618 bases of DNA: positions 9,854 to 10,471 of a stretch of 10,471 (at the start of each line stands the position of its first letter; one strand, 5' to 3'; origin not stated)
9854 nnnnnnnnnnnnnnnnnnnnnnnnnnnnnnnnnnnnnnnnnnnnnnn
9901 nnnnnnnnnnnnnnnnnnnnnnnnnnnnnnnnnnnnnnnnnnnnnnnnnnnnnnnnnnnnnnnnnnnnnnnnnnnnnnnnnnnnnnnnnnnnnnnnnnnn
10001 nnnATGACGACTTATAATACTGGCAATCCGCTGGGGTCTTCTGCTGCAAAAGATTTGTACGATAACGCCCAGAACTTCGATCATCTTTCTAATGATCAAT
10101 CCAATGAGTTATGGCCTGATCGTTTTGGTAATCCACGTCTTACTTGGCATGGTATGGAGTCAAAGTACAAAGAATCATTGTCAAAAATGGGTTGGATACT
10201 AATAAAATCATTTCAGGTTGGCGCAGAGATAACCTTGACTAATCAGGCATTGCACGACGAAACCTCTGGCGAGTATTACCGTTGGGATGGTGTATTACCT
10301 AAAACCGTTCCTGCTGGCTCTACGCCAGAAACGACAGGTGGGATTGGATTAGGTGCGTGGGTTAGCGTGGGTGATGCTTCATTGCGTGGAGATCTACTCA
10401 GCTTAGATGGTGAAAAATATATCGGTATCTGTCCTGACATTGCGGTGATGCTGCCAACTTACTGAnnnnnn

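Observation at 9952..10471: Terminator-isolated, AT-rich short ORF resembling a fibre or tailspike N-terminal anchor; possibly the start of an exchangeable receptor-binding cassette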

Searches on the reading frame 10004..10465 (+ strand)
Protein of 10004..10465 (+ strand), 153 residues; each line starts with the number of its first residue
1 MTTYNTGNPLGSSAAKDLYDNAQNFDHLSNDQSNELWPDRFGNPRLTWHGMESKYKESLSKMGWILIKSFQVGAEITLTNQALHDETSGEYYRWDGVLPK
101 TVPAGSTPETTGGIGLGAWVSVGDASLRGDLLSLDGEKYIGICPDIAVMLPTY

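Call 7: search_protein_families(library=pfam, proteins=[window:10004-10465:+], max_evalue=0.1)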
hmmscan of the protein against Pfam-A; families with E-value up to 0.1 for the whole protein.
window:10004-10465:+ (153 aa): 1 family
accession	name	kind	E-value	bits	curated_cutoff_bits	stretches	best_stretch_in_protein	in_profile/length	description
PF18668.6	Tail_spike_N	-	7.4e-21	74.5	25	1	69-124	15-70/70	Tail spike TSP1/Gp66 receptor binding N-terminal domain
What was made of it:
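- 10208..10375 (+): Tailspike codons 69-124: the Tail_spike_N (PF18668) domain, a widely shared linker module. Pfam E 7e-21 (call 7).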

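Call 8: search_protein_families(library=phrogs, proteins=[window:10004-10465:+], max_evalue=0.01)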
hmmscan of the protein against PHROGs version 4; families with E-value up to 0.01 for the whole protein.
window:10004-10465:+ (153 aa): 43 families (the best 25 are shown)
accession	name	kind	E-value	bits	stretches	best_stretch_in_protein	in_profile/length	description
phrog_15455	-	tail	1.7e-35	123.6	1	1-142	1-127/652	tail fiber protein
phrog_14879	-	tail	3.5e-30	106.1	1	61-139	84-164/642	tail fiber protein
phrog_21878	-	tail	4e-30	105.5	1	16-131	1-118/810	tail fiber protein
phrog_7992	-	tail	1.2e-27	97.6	1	65-144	425-502/1163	tail spike protein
phrog_6518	-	tail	2.9e-23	82.8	1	63-143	205-285/793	tail fiber protein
phrog_18484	-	tail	1.8e-21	77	1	66-145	100-176/770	tail protein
phrog_13362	-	unknown function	1e-20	74.5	1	5-131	5-133/820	-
phrog_38183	-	tail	2e-20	73.6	1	65-142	96-171/643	tail protein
phrog_34776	-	other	3.7e-20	72.3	1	66-138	425-495/1013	haemolysin-type calcium binding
phrog_32929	-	unknown function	2.5e-19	70.1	1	1-133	1-130/685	-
phrog_36390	-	tail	4.6e-19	68.9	1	66-133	425-490/1048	tail spike protein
phrog_16586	-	tail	1e-17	64.5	1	57-129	137-205/963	tail fiber protein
phrog_34575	-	tail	3.5e-17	62.9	1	68-138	79-147/715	tail spike protein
phrog_17635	-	tail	1e-16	61.3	1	1-143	5-153/721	tail fiber protein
phrog_26143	-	head and packaging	8.9e-16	58.1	1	68-140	218-292/976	virion structural protein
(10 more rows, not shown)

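Call 10: find_encoding_contigs(protein=window:10004-10465:+, flank=10000, max_places=10)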
Protein window:10004-10465:+ (153 aa): 24 contigs read that carry it; 3 places shown.
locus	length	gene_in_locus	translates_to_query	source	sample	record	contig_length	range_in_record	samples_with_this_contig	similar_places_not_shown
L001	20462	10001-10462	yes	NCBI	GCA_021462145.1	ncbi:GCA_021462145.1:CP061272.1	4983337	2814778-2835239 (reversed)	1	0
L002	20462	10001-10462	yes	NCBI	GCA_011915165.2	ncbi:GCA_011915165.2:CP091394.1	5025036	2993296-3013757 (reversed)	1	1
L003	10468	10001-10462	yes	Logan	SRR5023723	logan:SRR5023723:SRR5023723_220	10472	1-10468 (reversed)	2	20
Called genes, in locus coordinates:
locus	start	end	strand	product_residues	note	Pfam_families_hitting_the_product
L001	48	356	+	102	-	-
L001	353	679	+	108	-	PF05135:Phage_connect_1 (weak)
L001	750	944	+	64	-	-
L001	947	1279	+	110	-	PF05521:Phage_HCP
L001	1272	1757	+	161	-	PF04883:HK97-gp10_like (weak)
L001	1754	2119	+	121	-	PF11367:Tail_completion_gp17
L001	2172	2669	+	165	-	PF16460:Phage_TTP_11, PF16461:Phage_TTP_12 (weak)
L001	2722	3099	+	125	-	PF16459:Phage_TAC_13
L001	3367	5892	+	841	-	PF09718:Tape_meas_lam_C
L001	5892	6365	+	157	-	-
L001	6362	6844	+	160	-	PF08875:DUF1833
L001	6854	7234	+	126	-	-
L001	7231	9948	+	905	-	PF24801:FNIII-A_GpJ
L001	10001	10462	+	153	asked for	PF18668:Tail_spike_N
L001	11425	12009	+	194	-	-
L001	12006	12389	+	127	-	-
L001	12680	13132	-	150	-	PF19040:SGNH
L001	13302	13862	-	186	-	-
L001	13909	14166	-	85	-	-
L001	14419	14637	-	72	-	PF01757:Acyl_transf_3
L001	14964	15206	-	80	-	PF06183:DinI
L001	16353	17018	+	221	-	PF03695:UPF0149, PF02810:SEC-C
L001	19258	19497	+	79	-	PF10678:DUF2492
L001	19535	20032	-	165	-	PF00210:Ferritin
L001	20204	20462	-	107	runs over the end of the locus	PF13992:YecR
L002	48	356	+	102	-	-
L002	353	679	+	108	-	PF05135:Phage_connect_1 (weak)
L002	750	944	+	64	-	-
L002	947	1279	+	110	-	PF05521:Phage_HCP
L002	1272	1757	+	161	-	PF04883:HK97-gp10_like (weak)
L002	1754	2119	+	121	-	PF11367:Tail_completion_gp17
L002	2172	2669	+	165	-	PF16460:Phage_TTP_11, PF16461:Phage_TTP_12 (weak)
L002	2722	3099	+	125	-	PF16459:Phage_TAC_13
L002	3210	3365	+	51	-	PF06223:Phage_tail_T (weak)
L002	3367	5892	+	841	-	PF09718:Tape_meas_lam_C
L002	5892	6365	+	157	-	-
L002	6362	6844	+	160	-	PF08875:DUF1833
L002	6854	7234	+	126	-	-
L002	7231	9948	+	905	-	PF24801:FNIII-A_GpJ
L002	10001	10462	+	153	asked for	PF18668:Tail_spike_N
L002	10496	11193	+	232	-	PF03811:Zn_ribbon_InsA, PF12759:HTH_Tnp_IS1, PF03400:DDE_Tnp_IS1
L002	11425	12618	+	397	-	-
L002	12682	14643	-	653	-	PF01757:Acyl_transf_3, PF19040:SGNH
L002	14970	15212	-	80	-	PF06183:DinI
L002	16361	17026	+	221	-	PF03695:UPF0149, PF02810:SEC-C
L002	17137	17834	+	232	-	PF03811:Zn_ribbon_InsA, PF12759:HTH_Tnp_IS1, PF03400:DDE_Tnp_IS1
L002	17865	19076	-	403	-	PF01490:Aa_trans, PF03222:Trp_Tyr_perm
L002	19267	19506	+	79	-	PF10678:DUF2492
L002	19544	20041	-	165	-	PF00210:Ferritin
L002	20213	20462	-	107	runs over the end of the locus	PF13992:YecR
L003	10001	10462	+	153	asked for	PF18668:Tail_spike_N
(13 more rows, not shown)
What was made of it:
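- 10444..10471 (+): First 28 nt of the IS1 left inverted repeat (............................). It supplies codons 147-153 (A-V-M-L-P-T-Y) and the TGA stop at 10463-10465. The gene that follows in L002 has Zn_ribbon_InsA, HTH_Tnp_IS1 and DDE_Tnp_IS1 domains (call 10).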

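Call 23: list_cluster_members(proteins=[window:10004-10465:+])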
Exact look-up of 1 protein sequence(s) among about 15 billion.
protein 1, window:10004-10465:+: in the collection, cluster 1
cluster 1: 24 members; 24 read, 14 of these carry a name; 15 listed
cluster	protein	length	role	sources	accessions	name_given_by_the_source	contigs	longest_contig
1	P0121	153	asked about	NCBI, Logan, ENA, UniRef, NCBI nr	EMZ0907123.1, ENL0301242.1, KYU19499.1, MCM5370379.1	hypothetical protein MMT26_22890 [Escherichia coli] | tail fiber/spike domain-containing protein n=1 Tax=Escherichia coli TaxID=562 ... | hypothetical protein [Escherichia coli]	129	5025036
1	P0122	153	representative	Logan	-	-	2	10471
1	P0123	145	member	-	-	hypothetical protein WCH81_004414, partial [Escherichia coli] | hypothetical protein [Escherichia coli]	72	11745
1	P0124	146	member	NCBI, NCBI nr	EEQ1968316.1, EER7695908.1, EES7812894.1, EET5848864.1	hypothetical protein E8F47_004577, partial [Escherichia coli] | hypothetical protein [Escherichia coli]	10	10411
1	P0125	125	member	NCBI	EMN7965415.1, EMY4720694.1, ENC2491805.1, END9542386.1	TPA: hypothetical protein ACHK4I_005120, partial [Escherichia coli]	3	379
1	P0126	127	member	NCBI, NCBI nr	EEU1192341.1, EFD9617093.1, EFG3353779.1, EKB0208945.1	hypothetical protein E8H31_005358, partial [Escherichia coli] | hypothetical protein [Escherichia coli]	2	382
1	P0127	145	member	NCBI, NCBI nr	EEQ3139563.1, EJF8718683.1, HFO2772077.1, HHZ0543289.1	TPA: hypothetical protein ACHJJ9_003919, partial [Escherichia coli] | hypothetical protein [Escherichia coli]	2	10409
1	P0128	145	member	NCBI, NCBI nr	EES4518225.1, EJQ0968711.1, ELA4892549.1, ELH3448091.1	TPA: hypothetical protein ACV5B8_004720, partial [Escherichia coli] | hypothetical protein [Escherichia coli]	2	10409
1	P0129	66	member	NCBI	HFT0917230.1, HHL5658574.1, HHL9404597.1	TPA: hypothetical protein ACQ8KT_004456, partial [Escherichia coli]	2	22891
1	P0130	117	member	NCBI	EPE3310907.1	hypothetical protein ACSGB8_005167, partial [Escherichia coli]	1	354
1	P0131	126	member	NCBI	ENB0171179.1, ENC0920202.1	hypothetical protein ABJ900_004963, partial [Escherichia coli]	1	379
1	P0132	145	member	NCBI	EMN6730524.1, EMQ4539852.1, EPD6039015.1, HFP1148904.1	TPA: hypothetical protein ACHKKC_004326, partial [Escherichia coli]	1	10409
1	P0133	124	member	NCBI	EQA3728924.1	hypothetical protein ACX1ZE_005119, partial [Escherichia coli]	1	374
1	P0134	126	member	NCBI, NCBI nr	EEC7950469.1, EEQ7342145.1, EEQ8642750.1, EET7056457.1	hypothetical protein AB9H90_005120, partial [Escherichia coli] | hypothetical protein [Escherichia coli]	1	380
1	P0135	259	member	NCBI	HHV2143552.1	TPA: hypothetical protein ACUK4G_003008, partial [Escherichia coli]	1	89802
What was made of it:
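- On Stand-alone tail adaptor protein: The cluster of the 153-aa product contains only this allele and contig-end partials (call 23).
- Many partial versions of 145-146 aa end at contig ends of about 10.4 kb (calls 10, 23). The allele is widespread in a lineage (129 contigs; call 23).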

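Call 24: search_dna_similar(query=window:10004-10441:+, collection=phages, mode=protein, max_rows=40)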
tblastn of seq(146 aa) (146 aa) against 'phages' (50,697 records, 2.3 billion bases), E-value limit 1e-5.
Records with a match: 1568; places in all: 1915; records where one place covers at least 80% of the query: 350.
Best place of each record, by identity: 60-80% 170; <60% 1398.
By first word of the organism name: Salmonella 703; Escherichia 344; Klebsiella 218; Pseudomonas 57; Enterobacter 32; Shigella 25; Dickeya 24; Aeromonas 21; Kayfunavirus 17; Serratia 17; and 25 more.
By host as written in the record: - 211; Escherichia coli 136; Klebsiella pneumoniae 102; Salmonella enterica 89; Salmonella enterica subsp. enterica serovar Typhimurium 71; Salmonella enterica subsp. enterica serovar Enteritidis 66; Salmonella sp. 57; Salmonella enterica subsp. enterica serovar Enteritidis PT1 41; and 346 more.
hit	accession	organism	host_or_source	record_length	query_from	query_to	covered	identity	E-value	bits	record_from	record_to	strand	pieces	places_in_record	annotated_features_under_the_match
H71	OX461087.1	Escherichia phage EcoIv28_Lewi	wastewater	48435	1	144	99%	48.6%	9e-34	129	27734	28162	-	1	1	record has no annotation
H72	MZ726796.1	Escherichia phage vB_EcoS_ASO78B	Escherichia coli O78 Strain ECL23026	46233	1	141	97%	49.6%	5e-34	130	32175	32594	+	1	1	tail fibers protein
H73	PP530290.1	Salmonella phage gmqsjt-1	Salmonella sp.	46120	1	141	97%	49.6%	6e-34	130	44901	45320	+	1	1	tail protein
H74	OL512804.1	Hafnia phage Pocitis76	Hafnia sp.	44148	1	141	97%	49.3%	1e-33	129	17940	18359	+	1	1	tailspike protein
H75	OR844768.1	Escherichia phage ECO111 5-P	Escherichia coli O111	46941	1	140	96%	49.3%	4e-33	127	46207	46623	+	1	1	record has no annotation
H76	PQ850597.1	Escherichia phage ChristineMuster_Bas80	Escherichia coli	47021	1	141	97%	48.9%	1e-34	132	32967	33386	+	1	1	tail fiber protein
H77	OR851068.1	Salmonella phage S.Kent 1-2-1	Salmonella enterica subsp. enterica ...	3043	1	141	97%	48.9%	6e-34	130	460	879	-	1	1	record has no annotation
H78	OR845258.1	Escherichia phage ECO95 1-6-1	Escherichia coli O157:H7 ATCC 43895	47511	1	141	97%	48.9%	7e-34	130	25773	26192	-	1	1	record has no annotation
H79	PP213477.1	Escherichia phage vB_Eco_ZCEC08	Escherichia coli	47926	1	141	97%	48.9%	2e-33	128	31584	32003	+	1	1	endo-N-acetylneuraminidase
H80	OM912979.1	Salmonella phage CF-SP1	Salmonella enterica subsp. enterica ...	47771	1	141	97%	48.2%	3e-34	130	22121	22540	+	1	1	tail spike protein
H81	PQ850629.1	Escherichia phage SusanneMuster_Bas79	Escherichia coli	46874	1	141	97%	48.2%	5e-34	130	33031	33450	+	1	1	tail fiber protein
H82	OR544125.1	Acinetobacter phage vB_AbaM_AB4P2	Acinetobacter baumannii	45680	1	141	97%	48.2%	5e-33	127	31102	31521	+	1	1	tail fiber protein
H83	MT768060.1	Escherichia phage vB_EcoS_swi2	-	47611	1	144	99%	47.2%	1e-33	129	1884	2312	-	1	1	tail fibers protein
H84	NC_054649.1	Escherichia phage vB_EcoS_swi2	-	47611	1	144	99%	47.2%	1e-33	129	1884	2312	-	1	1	head-binding domain-containing protein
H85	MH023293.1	Escherichia phage vB_EcoS Sa179lw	Escherichia coli STEC O179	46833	1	140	96%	48.6%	7e-34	130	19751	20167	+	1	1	tail spike protein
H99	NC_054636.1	Shigella phage Sf11 SMD-2017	Shigella flexneri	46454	1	135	92%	48.1%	3e-32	125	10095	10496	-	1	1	tail protein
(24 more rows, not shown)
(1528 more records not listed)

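Call 29: get_annotated_region(hit=H99, flank=9000)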
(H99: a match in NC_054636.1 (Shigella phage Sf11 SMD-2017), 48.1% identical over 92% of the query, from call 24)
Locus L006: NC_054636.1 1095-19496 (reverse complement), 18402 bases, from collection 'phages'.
description: Shigella phage Sf11 SMD-2017, complete genome.
organism: Shigella phage Sf11 SMD-2017 (NCBI taxid 2282196)
taxonomy: Viruses; Duplodnaviria; Heunggongvirae; Uroviricota; Caudoviricetes; Cedarrivervirus; Cedarrivervirus Sf11
host: Shigella flexneri; source: river sediment, Red Cedar River; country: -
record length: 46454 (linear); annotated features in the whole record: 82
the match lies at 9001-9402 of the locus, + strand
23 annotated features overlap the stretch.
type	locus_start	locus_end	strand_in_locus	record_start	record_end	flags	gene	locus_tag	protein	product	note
CDS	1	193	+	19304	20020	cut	-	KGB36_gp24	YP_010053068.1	major tail protein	similar to phage IME207 gp61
CDS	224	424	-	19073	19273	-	-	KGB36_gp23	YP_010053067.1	DUF551 domain-containing protein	hypothetical protein; gp23; domain of unknown function DUF551; pfam04448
CDS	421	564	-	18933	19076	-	-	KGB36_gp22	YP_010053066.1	hypothetical protein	hypothetical protein; gp22; similar to phage IME207 gp63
CDS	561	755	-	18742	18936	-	-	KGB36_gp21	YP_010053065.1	immunity to superinfection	putative superinfection exclusion protein; gp21; pfam14373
CDS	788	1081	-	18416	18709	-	-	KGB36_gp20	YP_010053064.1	hypothetical protein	hypothetical protein; gp20; similar to phage 64795_sal3 gp48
CDS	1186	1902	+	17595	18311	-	-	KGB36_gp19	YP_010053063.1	hypothetical protein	hypothetical protein; gp19; similar to phage 64795_sal3 gp49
CDS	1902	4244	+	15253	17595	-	-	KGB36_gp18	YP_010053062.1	tail length tape measure protein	tail tape measure protein; gp18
CDS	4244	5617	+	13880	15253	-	-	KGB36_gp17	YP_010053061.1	hypothetical protein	hypothetical protein; gp17; similar to phage IME207 gp67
CDS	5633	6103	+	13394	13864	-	-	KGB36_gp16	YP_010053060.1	minor tail protein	hypothetical protein; gp16; similar to phage 64795_sal3 gp53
CDS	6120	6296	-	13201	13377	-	-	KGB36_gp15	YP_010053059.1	hypothetical protein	hypothetical protein; gp15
CDS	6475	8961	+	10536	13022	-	-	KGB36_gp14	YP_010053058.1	tail protein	putative tail protein; gp14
CDS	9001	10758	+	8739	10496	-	-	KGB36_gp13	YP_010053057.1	tail protein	putative tail protein; gp13; predicted lysozyme activity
CDS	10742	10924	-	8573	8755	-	-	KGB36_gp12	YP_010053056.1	hypothetical protein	gp12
CDS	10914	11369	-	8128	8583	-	-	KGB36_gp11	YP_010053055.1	putative type III restriction endonuclease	putative type III restriction endonuclease; gp11; similar to phage H103 gp64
CDS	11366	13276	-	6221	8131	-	-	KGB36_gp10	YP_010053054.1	helicase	helicase; gp10; IPR014001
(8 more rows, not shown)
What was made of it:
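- Closest known: Shigella siphophage Sf11 tailspike gp13. Same: The order tape measure, distal tail protein, small hub protein, large hub protein, tailspike is syntenic (call 29).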

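Call 49: search_protein_families(library=ncbifam, proteins=[window:10004-10465:+, L002:12682-14643:-], max_evalue=0.001)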
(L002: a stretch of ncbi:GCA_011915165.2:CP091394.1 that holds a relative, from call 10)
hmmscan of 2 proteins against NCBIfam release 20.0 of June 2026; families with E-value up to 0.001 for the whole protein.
window:10004-10465:+ (153 aa): 0 families

L002:12682-14643:- (653 aa): 1 family
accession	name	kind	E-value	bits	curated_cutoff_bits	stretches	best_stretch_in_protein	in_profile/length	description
NF058601.1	ActlTfSucTMsmeg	equivalog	4.8e-33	114.5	1275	1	7-347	23-384/723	acetyltransferase SucT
